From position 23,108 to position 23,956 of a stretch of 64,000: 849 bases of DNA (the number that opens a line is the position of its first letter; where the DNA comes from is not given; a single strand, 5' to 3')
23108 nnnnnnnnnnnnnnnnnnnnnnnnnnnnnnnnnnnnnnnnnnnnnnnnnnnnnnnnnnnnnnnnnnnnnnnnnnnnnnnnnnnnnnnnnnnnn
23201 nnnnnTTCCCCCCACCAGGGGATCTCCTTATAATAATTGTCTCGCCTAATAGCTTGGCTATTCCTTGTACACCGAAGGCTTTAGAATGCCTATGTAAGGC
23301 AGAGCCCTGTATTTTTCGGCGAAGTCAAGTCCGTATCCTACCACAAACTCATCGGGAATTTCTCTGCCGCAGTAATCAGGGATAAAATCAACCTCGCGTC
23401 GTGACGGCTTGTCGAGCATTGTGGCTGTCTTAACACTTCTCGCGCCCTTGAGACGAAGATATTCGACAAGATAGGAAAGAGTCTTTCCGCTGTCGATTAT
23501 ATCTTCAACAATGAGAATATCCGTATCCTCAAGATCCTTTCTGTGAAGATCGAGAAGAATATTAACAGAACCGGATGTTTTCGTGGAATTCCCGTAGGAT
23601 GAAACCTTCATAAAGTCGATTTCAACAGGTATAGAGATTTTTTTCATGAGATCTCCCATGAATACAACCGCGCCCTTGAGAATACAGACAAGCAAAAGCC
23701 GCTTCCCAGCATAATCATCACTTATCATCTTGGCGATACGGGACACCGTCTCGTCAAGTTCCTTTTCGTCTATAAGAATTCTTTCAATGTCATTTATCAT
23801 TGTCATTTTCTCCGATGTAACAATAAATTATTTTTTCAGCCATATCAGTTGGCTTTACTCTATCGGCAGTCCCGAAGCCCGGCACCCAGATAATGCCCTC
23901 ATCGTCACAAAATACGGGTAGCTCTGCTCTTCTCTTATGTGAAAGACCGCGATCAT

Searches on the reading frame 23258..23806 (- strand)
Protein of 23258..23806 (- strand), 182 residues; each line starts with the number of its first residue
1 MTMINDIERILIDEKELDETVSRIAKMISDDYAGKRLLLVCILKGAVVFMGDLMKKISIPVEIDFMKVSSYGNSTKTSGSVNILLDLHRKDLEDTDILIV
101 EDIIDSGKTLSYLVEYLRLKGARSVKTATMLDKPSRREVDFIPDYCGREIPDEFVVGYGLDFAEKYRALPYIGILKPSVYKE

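Call 13: search_protein_families(library=pfam, proteins=[window:23258-23806:-], max_evalue=0.001)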
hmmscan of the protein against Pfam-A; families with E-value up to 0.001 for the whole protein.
window:23258-23806:- (182 aa): 1 family
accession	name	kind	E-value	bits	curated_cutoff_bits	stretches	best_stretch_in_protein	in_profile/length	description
PF00156.33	Pribosyltran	-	7.9e-30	103.7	26.3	1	18-162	6-157/158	Phosphoribosyl transferase domain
